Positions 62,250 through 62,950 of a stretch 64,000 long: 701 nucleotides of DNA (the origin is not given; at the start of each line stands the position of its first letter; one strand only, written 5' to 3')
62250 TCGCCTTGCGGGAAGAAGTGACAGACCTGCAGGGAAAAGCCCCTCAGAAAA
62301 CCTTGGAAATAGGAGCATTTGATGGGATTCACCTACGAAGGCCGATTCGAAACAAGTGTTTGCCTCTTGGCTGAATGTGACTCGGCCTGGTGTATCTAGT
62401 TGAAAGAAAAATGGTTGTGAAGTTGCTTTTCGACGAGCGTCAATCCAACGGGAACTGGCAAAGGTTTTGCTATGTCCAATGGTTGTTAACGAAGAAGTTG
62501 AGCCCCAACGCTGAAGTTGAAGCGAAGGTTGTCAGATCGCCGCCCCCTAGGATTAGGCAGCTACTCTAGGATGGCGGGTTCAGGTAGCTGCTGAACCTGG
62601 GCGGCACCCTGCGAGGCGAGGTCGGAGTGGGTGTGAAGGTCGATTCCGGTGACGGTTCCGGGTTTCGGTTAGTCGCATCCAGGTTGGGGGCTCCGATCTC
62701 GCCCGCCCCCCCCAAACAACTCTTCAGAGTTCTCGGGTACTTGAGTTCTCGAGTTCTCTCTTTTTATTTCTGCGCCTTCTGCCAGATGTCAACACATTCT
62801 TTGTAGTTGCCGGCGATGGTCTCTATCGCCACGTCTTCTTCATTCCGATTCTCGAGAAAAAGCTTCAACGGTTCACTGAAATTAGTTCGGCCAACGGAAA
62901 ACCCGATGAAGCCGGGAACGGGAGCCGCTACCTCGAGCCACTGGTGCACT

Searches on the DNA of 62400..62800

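Call 48: search_rna_families(source=window, start=62400, end=62800, threshold=evalue, max_evalue=10, show_alignments=2)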
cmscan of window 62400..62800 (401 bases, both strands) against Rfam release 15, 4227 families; matches with E-value up to 10: 2.
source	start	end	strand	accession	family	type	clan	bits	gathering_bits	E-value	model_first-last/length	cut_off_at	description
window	62716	62765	+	RF01489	sbrA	Gene; sRNA;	-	20.9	45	0.06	1-71/71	no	Listeria sRNA sbrA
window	62581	62604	+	RF01707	JUMPstart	Cis-reg;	-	15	35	1.7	8-31/38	no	JUMPstart RNA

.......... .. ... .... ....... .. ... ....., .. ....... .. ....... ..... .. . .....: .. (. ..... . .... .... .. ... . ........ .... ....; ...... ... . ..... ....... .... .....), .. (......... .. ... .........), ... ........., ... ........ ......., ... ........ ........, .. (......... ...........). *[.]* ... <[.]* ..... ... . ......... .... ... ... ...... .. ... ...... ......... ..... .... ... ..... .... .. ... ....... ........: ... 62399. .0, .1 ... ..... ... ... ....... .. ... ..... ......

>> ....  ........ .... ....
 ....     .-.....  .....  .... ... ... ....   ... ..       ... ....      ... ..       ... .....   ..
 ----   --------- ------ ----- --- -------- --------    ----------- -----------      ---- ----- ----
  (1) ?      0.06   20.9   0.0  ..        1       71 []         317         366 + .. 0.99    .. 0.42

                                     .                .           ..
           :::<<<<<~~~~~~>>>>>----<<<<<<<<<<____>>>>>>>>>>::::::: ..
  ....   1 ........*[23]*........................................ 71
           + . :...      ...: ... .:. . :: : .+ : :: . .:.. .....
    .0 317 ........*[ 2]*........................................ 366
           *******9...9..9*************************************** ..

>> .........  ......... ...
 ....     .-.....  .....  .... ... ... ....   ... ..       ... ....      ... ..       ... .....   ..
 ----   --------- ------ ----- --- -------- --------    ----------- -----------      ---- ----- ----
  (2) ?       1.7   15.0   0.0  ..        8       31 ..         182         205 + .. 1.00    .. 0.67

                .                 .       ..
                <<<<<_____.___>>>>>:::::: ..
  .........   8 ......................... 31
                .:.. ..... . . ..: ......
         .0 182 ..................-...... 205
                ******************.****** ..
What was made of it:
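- Tried and rejected: E = 1.7, regarded as chance (call 48).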
